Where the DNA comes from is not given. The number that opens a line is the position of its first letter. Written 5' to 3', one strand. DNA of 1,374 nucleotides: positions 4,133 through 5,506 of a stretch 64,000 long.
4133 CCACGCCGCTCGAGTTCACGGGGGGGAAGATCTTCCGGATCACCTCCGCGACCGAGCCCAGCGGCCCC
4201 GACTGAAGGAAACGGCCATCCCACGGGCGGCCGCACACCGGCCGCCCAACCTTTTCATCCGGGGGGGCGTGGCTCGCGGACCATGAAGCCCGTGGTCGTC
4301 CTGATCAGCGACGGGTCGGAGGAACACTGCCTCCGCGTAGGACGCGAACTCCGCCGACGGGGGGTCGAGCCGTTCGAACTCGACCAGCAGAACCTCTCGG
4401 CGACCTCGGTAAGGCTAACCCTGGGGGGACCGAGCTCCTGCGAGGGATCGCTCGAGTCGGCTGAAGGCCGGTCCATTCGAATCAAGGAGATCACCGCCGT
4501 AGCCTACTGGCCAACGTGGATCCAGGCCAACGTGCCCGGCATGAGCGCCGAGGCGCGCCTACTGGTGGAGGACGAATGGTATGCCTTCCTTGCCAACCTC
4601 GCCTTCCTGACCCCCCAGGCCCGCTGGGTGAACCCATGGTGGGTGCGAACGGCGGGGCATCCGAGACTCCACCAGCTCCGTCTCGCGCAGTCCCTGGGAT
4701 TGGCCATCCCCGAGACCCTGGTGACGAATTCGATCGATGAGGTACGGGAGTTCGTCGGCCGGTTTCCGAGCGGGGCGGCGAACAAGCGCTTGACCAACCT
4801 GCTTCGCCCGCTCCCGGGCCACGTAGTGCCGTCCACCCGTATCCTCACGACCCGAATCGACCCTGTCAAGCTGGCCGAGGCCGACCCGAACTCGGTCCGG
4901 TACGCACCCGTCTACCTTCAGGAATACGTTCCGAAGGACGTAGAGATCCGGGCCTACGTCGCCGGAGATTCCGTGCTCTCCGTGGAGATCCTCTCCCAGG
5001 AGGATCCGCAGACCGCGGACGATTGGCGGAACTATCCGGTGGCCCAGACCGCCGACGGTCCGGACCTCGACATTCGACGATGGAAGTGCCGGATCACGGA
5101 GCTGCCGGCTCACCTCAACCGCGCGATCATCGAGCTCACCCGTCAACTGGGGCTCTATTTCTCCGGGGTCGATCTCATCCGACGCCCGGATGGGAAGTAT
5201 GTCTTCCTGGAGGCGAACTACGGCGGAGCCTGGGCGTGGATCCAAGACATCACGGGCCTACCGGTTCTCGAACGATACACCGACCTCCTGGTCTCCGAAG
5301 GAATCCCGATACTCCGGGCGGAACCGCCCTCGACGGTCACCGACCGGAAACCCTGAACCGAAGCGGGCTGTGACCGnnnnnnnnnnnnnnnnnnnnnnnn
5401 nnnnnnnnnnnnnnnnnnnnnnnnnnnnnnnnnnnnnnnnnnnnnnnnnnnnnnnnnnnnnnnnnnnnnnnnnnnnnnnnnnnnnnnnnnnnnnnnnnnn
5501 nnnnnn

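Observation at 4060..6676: Candidate archaeal graspetide-type RiPP locus: unannotated 38-codon precursor ORF + MvdC/D-like ATP-grasp ligase + MFS exporter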

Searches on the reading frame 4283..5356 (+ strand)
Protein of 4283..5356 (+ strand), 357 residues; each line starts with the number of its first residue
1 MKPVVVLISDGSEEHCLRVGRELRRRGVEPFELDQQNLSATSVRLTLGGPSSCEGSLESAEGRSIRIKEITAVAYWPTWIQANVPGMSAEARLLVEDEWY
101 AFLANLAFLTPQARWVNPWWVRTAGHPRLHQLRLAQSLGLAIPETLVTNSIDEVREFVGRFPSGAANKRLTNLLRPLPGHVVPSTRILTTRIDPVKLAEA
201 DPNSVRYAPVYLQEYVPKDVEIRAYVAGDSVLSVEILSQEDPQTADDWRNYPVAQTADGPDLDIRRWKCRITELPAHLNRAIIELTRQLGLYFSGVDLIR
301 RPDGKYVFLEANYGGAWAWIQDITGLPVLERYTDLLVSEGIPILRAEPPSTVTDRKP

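Call 7: search_protein_families(library=pfam, proteins=[window:4283-5356:+], max_evalue=1)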
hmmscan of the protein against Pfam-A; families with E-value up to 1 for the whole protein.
window:4283-5356:+ (357 aa): 1 family
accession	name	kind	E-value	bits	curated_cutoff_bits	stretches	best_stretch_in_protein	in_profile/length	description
PF14243.11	R2K_3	-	0.15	12.7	26.3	1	233-316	74-153/169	ATP-grasp domain, R2K clade family 3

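Call 8: search_protein_families(library=ncbifam, proteins=[window:4283-5356:+], max_evalue=1)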
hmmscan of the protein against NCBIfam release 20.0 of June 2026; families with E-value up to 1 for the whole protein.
window:4283-5356:+ (357 aa): 8 families
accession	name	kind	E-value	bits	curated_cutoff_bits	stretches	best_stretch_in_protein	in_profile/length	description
TIGR04187.1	GRASP_SAV_5884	subfamily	3.9e-43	147.8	350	1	21-336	18-311/312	ATP-grasp ribosomal peptide maturase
TIGR04185.1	ATPgraspMvdC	equivalog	3.5e-41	141.4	425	1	18-337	15-317/318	MvdC family ATP-grasp ribosomal peptide maturase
TIGR04184.1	ATPgraspMvdD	equivalog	4.1e-31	108.3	475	1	15-337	12-320/321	MvdD family ATP-grasp ribosomal peptide maturase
TIGR04192.1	GRASP_w_spasm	equivalog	2.3e-17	63.3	230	1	129-318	128-300/318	grasp-with-spasm system ATP-grasp peptide maturase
NF040720.1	MptN_Meth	equivalog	5.4e-09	35.5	350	1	138-329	112-283/291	tetrahydromethanopterin:alpha-L-glutamate ligase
TIGR00768.1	rimK_fam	subfamily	8.1e-06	25.4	143.4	1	206-328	160-268/276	RimK family alpha-L-glutamate ligase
TIGR02144.1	LysX_arch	equivalog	0.11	11.6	275.6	1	210-336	165-275/281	lysine biosynthesis protein LysX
TIGR04356.1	grasp_GAK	hypoth_equivalog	0.2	10.7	300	0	282-337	226-284/287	GAK system ATP-grasp enzyme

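Call 9: find_homologous_proteins(query=window:4283-5356:+)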
Query window:4283-5356:+ (357 aa): 147 proteins with E <= 0.001 among 5126 candidates; the best 120 are listed.
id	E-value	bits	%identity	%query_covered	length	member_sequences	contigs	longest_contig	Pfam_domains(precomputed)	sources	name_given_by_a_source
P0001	7.5e-239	810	100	100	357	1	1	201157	-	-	-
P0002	1.6e-129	451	59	94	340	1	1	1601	-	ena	-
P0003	3.1e-115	404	56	99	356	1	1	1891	-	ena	-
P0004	8.9e-113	395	56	96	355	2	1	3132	-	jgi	jgi:hypothetical protein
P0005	1.1e-111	392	52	94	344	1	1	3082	-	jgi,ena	-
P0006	8.8e-109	382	54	94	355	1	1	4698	-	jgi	jgi:glutathione synthase/RimK-type ligase-like ATP-grasp enzyme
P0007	4.7e-58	215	44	70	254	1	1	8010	-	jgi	jgi:glutathione synthase/RimK-type ligase-like ATP-grasp enzyme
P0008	1.2e-42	165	35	92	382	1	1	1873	-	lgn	-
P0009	3.0e-42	163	39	82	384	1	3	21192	PF08443.17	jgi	jgi:glutathione synthase/RimK-type ligase-like ATP-grasp enzyme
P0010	1.5e-38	151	32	94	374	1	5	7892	PF21068.4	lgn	-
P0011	3.9e-38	150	33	97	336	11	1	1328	PF08443.17,PF21068.4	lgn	-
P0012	1.4e-37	148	43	64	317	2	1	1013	PF08443.17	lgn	-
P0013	3.5e-37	147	32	99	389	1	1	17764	PF21068.4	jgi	jgi:hypothetical protein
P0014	9.3e-37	145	35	94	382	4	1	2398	-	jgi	jgi:hypothetical protein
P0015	1.1e-36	145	32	93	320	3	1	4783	PF21068.4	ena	-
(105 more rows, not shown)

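Call 12: find_encoding_contigs(protein=P0006, flank=5000)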
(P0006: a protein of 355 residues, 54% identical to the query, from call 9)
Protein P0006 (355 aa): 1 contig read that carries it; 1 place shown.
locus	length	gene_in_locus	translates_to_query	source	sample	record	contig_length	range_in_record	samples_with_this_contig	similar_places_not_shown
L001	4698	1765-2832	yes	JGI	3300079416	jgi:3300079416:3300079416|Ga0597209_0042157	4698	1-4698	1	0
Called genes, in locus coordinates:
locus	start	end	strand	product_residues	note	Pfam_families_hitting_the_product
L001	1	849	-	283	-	?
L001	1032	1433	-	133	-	-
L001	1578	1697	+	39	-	-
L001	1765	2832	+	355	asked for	-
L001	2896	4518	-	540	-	PF00118:Cpn60_TCP1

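Call 13: find_encoding_contigs(protein=P0004, flank=5000)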
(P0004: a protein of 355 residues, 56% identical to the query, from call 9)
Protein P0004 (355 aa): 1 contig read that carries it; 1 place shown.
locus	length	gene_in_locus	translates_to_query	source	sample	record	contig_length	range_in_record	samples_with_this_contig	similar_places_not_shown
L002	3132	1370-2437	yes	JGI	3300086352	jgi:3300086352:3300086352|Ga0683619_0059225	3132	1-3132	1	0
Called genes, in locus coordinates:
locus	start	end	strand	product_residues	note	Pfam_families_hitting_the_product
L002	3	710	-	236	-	?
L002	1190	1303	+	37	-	-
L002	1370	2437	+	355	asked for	-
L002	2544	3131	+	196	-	?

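Call 14: find_encoding_contigs(protein=P0005, flank=5000)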
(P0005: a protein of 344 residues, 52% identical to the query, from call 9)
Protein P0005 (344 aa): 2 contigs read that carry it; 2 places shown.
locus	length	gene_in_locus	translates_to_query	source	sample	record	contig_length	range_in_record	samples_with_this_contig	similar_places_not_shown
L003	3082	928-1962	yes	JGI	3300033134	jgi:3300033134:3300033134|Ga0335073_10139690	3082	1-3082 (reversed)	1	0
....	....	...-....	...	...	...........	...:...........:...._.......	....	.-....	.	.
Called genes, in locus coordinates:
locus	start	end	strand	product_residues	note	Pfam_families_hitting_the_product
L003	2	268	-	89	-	?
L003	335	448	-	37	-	-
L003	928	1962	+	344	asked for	-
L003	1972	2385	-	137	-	-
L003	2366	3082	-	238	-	?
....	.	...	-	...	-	?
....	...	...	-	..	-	-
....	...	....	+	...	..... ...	-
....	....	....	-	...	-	-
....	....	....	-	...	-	?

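Call 15: find_encoding_contigs(protein=P0003, flank=5000)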
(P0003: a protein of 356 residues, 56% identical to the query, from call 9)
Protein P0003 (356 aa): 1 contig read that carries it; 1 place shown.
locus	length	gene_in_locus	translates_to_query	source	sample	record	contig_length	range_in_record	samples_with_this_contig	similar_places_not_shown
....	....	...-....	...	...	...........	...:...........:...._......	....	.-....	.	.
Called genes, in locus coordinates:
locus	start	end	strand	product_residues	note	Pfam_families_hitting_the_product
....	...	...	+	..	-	-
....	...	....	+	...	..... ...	-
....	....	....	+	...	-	?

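Call 20: find_encoding_contigs(protein=P0001, flank=10000)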
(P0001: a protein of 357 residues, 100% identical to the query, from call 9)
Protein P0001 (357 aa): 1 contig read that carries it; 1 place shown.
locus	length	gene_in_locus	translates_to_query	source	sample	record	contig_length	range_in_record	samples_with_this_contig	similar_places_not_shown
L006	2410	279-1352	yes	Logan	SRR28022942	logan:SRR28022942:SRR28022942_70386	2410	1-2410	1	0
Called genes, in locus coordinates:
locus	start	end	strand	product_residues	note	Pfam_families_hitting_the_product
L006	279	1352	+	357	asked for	-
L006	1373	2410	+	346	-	?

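Call 21: find_related_loci(query=window:4283-5356:+, collection=genome_contigs, flank=5000)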
Query window:4283-5356:+ (357 aa) in genome_contigs; peptide patterns used: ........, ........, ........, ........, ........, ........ (x = any residue, [..] = any of these).
37 stretches matched a pattern; 4 encode a relative of the query (tblastn E <= 1e-3); 4 distinct loci.
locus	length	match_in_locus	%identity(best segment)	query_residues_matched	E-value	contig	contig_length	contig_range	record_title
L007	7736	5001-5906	35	22-337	1e-45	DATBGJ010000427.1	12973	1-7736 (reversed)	MAG TPA_asm: Thermoanaerobaculia bacterium isolate SMAG_U3834 k141_1863596, whole genome shotgun sequence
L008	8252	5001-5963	30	2-338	2e-37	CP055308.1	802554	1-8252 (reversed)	MAG: Candidatus Woesebacteria bacterium isolate Ch104a chromosome, complete genome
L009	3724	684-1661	31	1-338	4e-36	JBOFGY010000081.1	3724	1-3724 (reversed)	MAG: Trueperaceae bacterium isolate WFFMC_MAG_060 k139_2776564_flag=0_multi=12.2538_len=3724, whole genome shotgun seque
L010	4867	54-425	37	210-353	8e-25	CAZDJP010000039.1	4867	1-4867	MAG TPA_asm: uncultured Candidatus Saccharibacteria bacterium isolate SRP271791_co2_69 genome assembly, contig: NODE_542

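Call 31: search_solved_structures(query=window:4283-5356:+, max_evalue=0.01, show_alignments=1)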
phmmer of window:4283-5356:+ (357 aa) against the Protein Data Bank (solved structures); distinct sequences matched with E-value up to 0.01: 6.
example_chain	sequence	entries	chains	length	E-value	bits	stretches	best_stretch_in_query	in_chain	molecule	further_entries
5ig8_A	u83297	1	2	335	3.5e-28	102.3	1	4-337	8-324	ATP grasp ligase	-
7m4s_A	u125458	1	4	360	3.5e-24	89.1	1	3-337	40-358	AMdnB protein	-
5ig9_A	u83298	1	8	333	2.6e-20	76.3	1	18-338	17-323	ATP grasp ligase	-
7mgv_A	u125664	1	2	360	2.2e-15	60.1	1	129-327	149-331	CdnC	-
9bou_A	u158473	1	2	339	1.3e-13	54.3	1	25-340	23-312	MvdD-like pre-ATP grasp domain-containing protein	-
7drm_A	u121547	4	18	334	0.00062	22.5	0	5-240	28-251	ATP-grasp domain-containing protein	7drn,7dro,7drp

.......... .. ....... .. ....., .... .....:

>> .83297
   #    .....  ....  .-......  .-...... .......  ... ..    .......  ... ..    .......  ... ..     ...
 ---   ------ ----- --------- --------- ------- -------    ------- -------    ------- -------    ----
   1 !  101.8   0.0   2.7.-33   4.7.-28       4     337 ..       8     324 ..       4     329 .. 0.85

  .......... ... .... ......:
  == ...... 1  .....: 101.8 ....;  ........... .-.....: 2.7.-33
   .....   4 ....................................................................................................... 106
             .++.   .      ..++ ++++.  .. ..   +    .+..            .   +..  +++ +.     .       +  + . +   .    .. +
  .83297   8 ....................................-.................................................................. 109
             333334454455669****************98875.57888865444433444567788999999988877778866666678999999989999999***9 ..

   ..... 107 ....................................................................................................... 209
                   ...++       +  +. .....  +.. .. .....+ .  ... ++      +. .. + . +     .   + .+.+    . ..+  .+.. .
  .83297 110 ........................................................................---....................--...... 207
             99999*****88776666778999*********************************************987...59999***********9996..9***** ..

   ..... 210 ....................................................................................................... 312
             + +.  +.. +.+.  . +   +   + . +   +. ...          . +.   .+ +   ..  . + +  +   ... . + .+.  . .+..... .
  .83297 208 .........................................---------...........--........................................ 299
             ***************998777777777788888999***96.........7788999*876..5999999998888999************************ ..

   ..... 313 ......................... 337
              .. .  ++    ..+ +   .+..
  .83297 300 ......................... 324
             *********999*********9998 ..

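Call 32: find_related_loci(query=A1, collection=genome_contigs, flank=3000)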
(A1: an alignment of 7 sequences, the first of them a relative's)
Query A1 (357 aa) in genome_contigs; peptide patterns used: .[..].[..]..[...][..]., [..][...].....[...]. (x = any residue, [..] = any of these).
63 stretches matched a pattern; 26 encode a relative of the query (tblastn E <= 1e-3); 26 distinct loci.
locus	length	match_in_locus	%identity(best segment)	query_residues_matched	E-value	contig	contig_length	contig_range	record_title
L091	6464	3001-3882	39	35-340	1e-60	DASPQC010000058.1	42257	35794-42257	MAG TPA_asm: Thermoplasmata archaeon isolate SMAG_U12189 k141_703915, whole genome shotgun sequence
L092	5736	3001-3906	35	22-337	1e-44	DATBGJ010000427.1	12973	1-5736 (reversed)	MAG TPA_asm: Thermoanaerobaculia bacterium isolate SMAG_U3834 k141_1863596, whole genome shotgun sequence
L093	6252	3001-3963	30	2-338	1e-36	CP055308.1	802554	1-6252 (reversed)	MAG: Candidatus Woesebacteria bacterium isolate Ch104a chromosome, complete genome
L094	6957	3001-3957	32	4-337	2e-35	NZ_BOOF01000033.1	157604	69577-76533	Microbispora siamensis strain NBRC 104113 sequence033, whole genome shotgun sequence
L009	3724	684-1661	31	1-338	3e-35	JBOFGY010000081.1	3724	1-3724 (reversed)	MAG: Trueperaceae bacterium isolate WFFMC_MAG_060 k139_2776564_flag=0_multi=12.2538_len=3724, whole genome shotgun seque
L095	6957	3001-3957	31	4-337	6e-35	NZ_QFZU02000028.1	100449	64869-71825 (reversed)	Microbispora triticiradicis strain NEAU-HRDPA2-9 scaffold28, whole genome shotgun sequence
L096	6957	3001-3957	33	4-337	1e-34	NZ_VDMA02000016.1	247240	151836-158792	Microbispora catharanthi strain CR1-09 NODE_16_length_247240_cov_33.398927, whole genome shotgun sequence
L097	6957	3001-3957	31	4-337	1e-34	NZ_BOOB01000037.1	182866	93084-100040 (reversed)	Microbispora amethystogenes strain NBRC 101907 sequence037, whole genome shotgun sequence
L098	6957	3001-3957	31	4-337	4e-34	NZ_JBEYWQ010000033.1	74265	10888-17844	Microbispora sp. NPDC046973 NPDC046973_48_C9.ctg-0033, whole genome shotgun sequence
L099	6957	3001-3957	32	4-337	8e-34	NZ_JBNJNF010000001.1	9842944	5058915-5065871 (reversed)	Microbispora sp. CA-102843 MDNA_WGS_260_1, whole genome shotgun sequence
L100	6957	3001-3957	31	4-337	8e-34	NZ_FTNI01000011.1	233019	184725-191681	Microbispora rosea strain ATCC 12950, whole genome shotgun sequence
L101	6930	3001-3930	32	4-328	8e-33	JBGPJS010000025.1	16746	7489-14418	MAG: Gemmatimonadota bacterium isolate OBJ_0618_7090110_303 k141_937676_length_16746_cov_12.0000, whole genome shotgun s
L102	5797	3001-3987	32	2-338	1e-31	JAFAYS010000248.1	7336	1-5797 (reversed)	MAG: Chloroflexota bacterium isolate CP_BM_RX_R8_21 BM_RX_R8_k147_2741088, whole genome shotgun sequence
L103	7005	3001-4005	33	4-350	9e-32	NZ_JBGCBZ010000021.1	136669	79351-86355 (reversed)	Planotetraspora sp. GP83 Ga0558621_21, whole genome shotgun sequence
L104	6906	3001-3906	30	1-322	1e-30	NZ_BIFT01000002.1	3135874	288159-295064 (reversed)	Dictyobacter alpinus strain Uno16 sequence2, whole genome shotgun sequence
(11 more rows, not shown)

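Call 33: find_related_loci(query=A1, collection=metagenome_contigs, flank=3000)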
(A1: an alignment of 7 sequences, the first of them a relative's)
Query A1 (357 aa) in metagenome_contigs; peptide patterns used: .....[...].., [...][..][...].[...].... (x = any residue, [..] = any of these).
201 stretches matched a pattern; 3 encode a relative of the query (tblastn E <= 1e-3); 3 distinct loci.
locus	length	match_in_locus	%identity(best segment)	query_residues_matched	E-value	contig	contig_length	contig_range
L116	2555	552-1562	56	1-338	7e-122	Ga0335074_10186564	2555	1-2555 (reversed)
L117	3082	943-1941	52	5-338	3e-118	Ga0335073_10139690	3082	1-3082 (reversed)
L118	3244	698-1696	53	5-338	4e-117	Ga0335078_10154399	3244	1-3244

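Call 50: find_encoding_contigs(protein=P0007, flank=4000)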
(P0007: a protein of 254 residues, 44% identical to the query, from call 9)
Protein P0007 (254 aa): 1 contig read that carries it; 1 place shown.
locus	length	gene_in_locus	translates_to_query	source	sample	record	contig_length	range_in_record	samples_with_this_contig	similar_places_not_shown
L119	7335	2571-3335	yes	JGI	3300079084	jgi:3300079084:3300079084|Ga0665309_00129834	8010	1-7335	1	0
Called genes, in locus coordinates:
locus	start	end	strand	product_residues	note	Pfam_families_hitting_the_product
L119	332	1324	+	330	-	PF00005:ABC_tran, PF13304:AAA_21 (faint)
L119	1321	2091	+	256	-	PF01061:ABC2_membrane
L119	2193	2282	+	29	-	-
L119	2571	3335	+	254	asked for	-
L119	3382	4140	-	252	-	-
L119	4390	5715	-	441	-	-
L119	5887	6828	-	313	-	PF01916:DS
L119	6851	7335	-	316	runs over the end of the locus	PF06550:SPP, PF04258:Peptidase_A22B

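Call 51: find_encoding_contigs(protein=P0009, flank=4000)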
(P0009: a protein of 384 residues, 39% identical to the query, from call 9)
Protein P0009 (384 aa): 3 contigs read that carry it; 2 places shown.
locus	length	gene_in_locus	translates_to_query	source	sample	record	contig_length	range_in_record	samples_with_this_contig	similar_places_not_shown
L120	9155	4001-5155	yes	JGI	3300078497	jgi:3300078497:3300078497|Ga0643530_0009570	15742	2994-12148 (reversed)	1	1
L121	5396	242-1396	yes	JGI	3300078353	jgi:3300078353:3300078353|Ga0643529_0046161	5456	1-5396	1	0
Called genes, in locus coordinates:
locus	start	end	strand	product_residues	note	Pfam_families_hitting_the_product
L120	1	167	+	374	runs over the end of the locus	PF01820:Dala_Dala_lig_N, PF02222:ATP-grasp (weak), PF02786:CPSase_L_D2 (weak), PF07478:Dala_Dala_lig_C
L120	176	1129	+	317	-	PF08478:POTRA_1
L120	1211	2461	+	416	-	PF14450:FtsA (weak), PF02491:SHS2_FTSA, PF11104:PilM_2 (weak), PF06277:EutA (weak), PF06723:MreB_Mbl, PF14450:FtsA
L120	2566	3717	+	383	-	PF00091:Tubulin, PF12327:FtsZ_C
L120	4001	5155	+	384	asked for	PF08443:RimK (weak)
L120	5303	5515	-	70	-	PF14407:Frankia_peptide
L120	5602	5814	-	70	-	PF14407:Frankia_peptide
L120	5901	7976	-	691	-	PF02163:Peptidase_M50 (weak), PF00027:cNMP_binding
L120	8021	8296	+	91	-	-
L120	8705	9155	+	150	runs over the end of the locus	PF22811:Zn_ribbon_NrdR, PF03477:ATP-cone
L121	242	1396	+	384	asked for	PF08443:RimK (weak)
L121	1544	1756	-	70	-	PF14407:Frankia_peptide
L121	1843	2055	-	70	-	PF14407:Frankia_peptide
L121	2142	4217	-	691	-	PF02163:Peptidase_M50 (weak), PF00027:cNMP_binding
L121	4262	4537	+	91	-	-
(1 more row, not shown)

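Call 52: find_encoding_contigs(protein=P0002, flank=4000)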
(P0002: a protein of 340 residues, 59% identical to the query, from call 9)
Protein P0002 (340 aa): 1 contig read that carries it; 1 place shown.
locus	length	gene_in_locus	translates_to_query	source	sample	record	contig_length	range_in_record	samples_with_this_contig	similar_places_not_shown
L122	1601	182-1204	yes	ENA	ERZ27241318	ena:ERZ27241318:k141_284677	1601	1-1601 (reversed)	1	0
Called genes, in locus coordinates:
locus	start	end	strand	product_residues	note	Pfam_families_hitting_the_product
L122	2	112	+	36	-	?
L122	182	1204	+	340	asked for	-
